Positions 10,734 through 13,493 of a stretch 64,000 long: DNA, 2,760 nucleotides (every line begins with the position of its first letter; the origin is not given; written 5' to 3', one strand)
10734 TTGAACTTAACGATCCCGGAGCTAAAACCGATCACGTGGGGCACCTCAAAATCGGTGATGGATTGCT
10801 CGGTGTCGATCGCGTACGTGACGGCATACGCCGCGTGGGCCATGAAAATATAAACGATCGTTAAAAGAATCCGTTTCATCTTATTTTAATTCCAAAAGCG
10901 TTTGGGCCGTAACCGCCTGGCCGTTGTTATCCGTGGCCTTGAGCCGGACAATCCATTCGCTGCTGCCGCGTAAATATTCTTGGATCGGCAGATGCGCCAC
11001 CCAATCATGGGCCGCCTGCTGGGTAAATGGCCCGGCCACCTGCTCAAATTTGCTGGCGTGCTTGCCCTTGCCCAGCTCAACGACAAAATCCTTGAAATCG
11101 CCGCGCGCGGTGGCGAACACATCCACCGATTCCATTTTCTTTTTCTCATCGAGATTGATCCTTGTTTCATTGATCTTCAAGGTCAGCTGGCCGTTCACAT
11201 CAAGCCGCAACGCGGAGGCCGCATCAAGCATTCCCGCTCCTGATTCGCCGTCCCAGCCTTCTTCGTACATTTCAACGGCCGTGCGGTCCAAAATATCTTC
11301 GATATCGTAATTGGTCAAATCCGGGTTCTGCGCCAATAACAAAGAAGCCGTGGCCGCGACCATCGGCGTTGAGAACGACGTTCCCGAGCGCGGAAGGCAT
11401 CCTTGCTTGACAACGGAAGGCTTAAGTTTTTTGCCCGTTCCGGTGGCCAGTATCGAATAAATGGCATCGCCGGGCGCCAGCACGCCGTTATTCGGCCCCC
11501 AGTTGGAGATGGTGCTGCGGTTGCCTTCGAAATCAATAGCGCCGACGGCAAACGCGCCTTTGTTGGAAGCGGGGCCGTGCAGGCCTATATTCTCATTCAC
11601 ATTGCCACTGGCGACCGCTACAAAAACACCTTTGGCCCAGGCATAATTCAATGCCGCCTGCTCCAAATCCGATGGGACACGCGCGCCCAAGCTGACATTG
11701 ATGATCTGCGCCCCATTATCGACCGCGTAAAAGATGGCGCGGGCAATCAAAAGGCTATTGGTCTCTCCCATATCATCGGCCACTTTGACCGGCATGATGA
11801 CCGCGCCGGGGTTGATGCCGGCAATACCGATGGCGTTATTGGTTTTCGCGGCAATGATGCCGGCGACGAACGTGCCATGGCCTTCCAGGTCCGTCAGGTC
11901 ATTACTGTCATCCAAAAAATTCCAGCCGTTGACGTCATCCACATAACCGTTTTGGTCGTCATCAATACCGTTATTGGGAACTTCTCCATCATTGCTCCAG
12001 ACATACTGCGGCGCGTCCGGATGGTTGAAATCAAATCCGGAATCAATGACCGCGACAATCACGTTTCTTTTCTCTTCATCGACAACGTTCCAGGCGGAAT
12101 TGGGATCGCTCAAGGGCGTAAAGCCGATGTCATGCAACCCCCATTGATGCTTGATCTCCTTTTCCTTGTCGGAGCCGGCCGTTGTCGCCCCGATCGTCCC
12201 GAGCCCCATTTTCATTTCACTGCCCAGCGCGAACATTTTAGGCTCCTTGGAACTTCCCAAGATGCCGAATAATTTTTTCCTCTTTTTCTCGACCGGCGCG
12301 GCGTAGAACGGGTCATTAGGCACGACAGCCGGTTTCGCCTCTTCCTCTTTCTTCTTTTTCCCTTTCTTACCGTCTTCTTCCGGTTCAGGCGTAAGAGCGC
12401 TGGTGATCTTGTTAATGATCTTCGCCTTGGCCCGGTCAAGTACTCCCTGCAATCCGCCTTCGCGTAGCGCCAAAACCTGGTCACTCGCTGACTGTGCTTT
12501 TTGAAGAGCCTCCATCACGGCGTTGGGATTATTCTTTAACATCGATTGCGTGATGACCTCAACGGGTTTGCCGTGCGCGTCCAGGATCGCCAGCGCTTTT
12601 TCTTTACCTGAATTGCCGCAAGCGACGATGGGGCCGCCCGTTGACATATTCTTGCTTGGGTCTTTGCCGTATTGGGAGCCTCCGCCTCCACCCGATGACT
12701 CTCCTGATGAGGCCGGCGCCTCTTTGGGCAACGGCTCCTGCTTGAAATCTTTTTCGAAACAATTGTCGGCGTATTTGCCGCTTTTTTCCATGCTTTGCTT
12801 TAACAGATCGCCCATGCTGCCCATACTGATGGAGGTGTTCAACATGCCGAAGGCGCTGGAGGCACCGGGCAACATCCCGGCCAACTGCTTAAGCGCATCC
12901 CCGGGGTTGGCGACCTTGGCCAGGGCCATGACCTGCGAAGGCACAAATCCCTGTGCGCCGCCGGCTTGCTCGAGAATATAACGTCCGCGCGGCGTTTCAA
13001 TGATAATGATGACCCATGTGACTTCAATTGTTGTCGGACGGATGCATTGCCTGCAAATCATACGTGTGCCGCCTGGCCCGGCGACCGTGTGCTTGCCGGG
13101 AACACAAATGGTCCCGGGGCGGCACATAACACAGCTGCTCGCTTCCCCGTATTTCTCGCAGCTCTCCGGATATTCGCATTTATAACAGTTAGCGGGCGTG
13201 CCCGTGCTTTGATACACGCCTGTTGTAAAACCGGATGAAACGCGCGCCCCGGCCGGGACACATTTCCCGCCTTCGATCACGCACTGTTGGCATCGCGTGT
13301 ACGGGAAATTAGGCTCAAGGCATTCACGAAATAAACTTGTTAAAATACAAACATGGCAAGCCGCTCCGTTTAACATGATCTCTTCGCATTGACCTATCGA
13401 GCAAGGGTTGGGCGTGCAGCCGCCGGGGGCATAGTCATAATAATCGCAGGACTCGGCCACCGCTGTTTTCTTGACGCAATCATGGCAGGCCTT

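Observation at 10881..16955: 2,024-aa secreted protein made of about 25 tandem disulfide-rich modules with poly-Pro/Thr linkers, ending in a subtilisin S8 domain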

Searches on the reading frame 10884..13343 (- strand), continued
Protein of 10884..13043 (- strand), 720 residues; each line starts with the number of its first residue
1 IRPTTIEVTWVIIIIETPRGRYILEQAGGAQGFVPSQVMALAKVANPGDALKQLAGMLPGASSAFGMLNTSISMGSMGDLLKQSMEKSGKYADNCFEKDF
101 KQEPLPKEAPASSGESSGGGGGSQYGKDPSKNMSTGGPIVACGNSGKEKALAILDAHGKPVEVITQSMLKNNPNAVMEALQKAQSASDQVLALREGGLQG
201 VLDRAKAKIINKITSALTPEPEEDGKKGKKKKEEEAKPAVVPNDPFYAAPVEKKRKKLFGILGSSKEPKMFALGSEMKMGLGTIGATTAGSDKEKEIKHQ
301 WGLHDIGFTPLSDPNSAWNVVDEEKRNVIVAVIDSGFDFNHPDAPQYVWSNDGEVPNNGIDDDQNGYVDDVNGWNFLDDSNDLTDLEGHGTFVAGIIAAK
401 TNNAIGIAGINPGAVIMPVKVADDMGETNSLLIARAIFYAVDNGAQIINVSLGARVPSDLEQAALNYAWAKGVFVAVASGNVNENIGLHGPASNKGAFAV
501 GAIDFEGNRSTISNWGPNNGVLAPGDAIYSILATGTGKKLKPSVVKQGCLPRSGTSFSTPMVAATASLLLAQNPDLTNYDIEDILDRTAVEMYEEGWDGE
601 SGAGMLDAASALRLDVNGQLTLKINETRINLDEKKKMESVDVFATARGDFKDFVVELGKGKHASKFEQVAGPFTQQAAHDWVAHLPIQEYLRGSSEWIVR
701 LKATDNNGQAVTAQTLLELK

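Call 46: find_encoding_contigs(protein=P0004, flank=8000, max_places=1)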
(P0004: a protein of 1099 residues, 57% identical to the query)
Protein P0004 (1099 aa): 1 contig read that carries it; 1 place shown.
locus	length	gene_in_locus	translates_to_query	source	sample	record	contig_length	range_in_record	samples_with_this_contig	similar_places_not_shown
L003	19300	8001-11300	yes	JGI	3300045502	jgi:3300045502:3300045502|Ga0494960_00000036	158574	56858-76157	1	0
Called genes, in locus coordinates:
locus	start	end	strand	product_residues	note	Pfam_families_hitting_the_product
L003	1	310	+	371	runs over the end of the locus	PF09314:DUF1972, PF13439:Glyco_transf_4 (weak), PF00534:Glycos_transf_1, PF13692:Glyco_trans_1_4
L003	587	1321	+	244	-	PF07589:PEP_exosort_dom (weak)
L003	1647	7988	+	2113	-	-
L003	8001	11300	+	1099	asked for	PF00082:Peptidase_S8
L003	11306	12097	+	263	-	PF28040:DUF8367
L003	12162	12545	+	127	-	-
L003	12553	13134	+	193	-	PF07719:TPR_2 (faint), PF13424:TPR_12 (faint), PF13428:TPR_14 (faint), PF13432:TPR_16 (faint), PF13374:TPR_10 (faint), PF14559:TPR_19 (faint), PF13431:TPR_17 (faint), PF00515:TPR_1 (weak), +3 more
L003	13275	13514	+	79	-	-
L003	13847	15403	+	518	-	PF00106:adh_short, PF13561:adh_short_C2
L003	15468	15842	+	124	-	PF09969:DUF2203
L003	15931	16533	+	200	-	PF04367:DUF502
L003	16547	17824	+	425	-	PF02040:ArsB, PF06808:DctM (faint), PF03600:CitMHS, PF16980:CitMHS_2 (faint), PF03600:CitMHS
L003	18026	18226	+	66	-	PF00313:CSD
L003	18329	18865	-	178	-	PF13489:Methyltransf_23, PF08241:Methyltransf_11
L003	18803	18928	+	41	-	-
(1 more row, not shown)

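Call 47: find_encoding_contigs(protein=P0027, flank=8000, max_places=1)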
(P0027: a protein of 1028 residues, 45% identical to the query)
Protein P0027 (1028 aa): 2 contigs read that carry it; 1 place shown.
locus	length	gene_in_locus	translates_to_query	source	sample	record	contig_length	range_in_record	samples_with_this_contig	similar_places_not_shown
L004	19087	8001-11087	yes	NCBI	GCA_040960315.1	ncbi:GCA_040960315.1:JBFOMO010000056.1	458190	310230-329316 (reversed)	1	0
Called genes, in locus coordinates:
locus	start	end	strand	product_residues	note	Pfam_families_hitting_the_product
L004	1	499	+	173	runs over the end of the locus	-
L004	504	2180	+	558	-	PF11104:PilM_2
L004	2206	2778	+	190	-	PF04350:PilO (weak)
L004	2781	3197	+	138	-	-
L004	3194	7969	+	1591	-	-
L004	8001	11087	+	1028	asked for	PF00082:Peptidase_S8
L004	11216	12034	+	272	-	PF28040:DUF8367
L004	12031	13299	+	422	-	PF02040:ArsB, PF06808:DctM (faint), PF03600:CitMHS, PF16980:CitMHS_2 (weak), PF03600:CitMHS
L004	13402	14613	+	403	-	PF04851:ResIII, PF00270:DEAD, PF00271:Helicase_C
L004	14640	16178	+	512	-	PF02541:Ppx-GppA, PF21447:Ppx-GppA_III, PF01966:HD (weak), PF24391:HD-CE (weak)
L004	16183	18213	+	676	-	PF13089:PP_kinase_N, PF02503:PP_kinase, PF17941:PP_kinase_C_1, PF13090:PP_kinase_C, PF13091:PLDc_2 (weak)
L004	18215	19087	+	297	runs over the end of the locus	PF05235:CHAD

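Call 49: find_encoding_contigs(protein=P0055, flank=8000, max_places=1)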
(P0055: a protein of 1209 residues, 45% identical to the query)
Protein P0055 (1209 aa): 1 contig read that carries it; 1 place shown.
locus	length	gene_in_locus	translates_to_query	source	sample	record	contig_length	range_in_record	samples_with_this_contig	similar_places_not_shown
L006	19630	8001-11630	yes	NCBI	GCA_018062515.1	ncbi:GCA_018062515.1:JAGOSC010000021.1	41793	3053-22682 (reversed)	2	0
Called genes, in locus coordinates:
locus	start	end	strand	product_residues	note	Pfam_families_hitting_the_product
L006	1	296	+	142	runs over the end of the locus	-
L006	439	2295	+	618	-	-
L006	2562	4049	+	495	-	-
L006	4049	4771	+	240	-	PF02353:CMAS (weak), PF01209:Ubie_methyltran, PF13489:Methyltransf_23, PF03141:Methyltransf_29 (weak), PF08241:Methyltransf_11, PF08242:Methyltransf_12, PF13649:Methyltransf_25, PF13847:Methyltransf_31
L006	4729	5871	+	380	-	PF00535:Glycos_transf_2, PF13641:Glyco_tranf_2_3 (weak), PF04138:GtrA_DPMS_TM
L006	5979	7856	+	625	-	-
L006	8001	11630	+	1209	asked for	PF00082:Peptidase_S8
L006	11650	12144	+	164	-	PF13489:Methyltransf_23, PF02353:CMAS (weak)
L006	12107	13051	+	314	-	PF25231:DUF7847 (weak)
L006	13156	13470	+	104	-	-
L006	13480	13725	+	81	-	-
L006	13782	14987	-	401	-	PF00365:PFK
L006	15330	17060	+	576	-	PF26626:DUF8201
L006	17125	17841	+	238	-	PF00535:Glycos_transf_2, PF13641:Glyco_tranf_2_3 (weak)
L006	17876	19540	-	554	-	PF02463:SMC_N, PF13175:AAA_15 (weak), PF13476:AAA_23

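Call 51: find_related_loci(query=A1, collection=genome_contigs, flank=10000)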
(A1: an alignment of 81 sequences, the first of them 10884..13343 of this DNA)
Query A1 (820 aa) in genome_contigs; peptide patterns used: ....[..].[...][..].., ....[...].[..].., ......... (x = any residue, [..] = any of these).
600 stretches matched a pattern (row limit reached: there are more); 554 encode a relative of the query (tblastn E <= 1e-3); the best 80 are kept; 80 distinct loci.
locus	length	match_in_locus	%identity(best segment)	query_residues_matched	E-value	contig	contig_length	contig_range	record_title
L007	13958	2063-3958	36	184-814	4e-118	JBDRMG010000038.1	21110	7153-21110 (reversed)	MAG: Candidatus Omnitrophota bacterium isolate MEGAHIT-group-1.82 k141_7451589, whole genome shotgun sequence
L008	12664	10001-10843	44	417-712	6e-60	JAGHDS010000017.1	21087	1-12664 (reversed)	MAG: Anaerolineae bacterium isolate AUK314 PB_MBMC_268_c_000000000206, whole genome shotgun sequence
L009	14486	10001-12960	40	400-746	6e-56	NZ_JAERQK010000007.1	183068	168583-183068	Motiliproteus sediminis strain HS6 NODE_7_length_183068_cov_74.3493, whole genome shotgun sequence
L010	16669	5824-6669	42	415-707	2e-55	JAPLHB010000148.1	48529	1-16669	MAG: Chloroflexota bacterium isolate LacPavin_0920_WC70_MAG_64_18 LacPavin_0920_WC70_scaffold_1310615, whole genome shot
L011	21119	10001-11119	36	381-754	1e-53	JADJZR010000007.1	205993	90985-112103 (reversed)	MAG: Elusimicrobia bacterium isolate Lyne_18-Q3-R50-59_MAXAC.215 tig00013265-10-2052250, whole genome shotgun sequence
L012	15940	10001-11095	36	409-761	6e-51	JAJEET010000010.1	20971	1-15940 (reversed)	MAG: Candidatus Poribacteria bacterium isolate p16x34bins.5 k141_393259, whole genome shotgun sequence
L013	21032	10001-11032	36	417-761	2e-50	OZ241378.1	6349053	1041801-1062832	MAG: Candidatus Poribacteria bacterium isolate 8f0f5501-85a9-4e66-9deb-4e7c08d09c04 genome assembly, chromosome: 1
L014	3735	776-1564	42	416-692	1e-50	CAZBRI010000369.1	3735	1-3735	MAG TPA_asm: uncultured Anaerolinea sp. isolate binchicken_co2_64 genome assembly, contig: NODE_31018_length_3735_cov_5.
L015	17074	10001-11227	32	398-819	1e-50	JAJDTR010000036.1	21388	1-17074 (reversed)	MAG: Candidatus Poribacteria bacterium isolate jk18x1bzbins.36 k141_451109, whole genome shotgun sequence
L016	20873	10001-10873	41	427-715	2e-49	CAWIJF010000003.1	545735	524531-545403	MAG: uncultured Ignavibacteria bacterium isolate MFD04944.bin.2.51 genome assembly, contig: contig_31412, whole genome s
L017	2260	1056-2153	36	342-704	2e-50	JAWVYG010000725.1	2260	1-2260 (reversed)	MAG: Halioglobus sp. isolate HN13.bin.28 k141_248428_length_2260_cov_10.0000, whole genome shotgun sequence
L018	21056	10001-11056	35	400-761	3e-49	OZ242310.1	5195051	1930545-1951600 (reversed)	MAG: Candidatus Poribacteria bacterium isolate 20da2b61-0884-4a9e-940d-2acfcc06f24a genome assembly, chromosome: 1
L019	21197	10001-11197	34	429-813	6e-49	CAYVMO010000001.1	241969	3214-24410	MAG TPA_asm: uncultured Ignavibacteriaceae bacterium isolate SRP323688_co1_43 genome assembly, contig: NODE_80_length_24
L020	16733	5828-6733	36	411-724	6e-49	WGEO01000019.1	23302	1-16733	MAG: Phycisphaerales bacterium isolate S146_42 k151_137004, whole genome shotgun sequence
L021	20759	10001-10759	43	428-689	1e-45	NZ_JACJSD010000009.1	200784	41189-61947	Nostoc sp. FACHB-280 contig9, whole genome shotgun sequence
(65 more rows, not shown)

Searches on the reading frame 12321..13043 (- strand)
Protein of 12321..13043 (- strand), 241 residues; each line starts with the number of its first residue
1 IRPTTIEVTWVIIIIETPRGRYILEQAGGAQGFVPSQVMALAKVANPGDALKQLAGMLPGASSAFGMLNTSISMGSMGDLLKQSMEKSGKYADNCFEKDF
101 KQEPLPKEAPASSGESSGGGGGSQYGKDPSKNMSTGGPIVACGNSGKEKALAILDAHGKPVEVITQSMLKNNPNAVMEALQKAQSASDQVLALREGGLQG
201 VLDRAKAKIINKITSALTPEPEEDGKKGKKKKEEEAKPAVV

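Call 78: find_homologous_proteins(query=window:12321-13043:-, max_evalue=0.001)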
Query window:12321-13043:-: 1254 candidates shared short words with the query, none scored E <= 0.001.
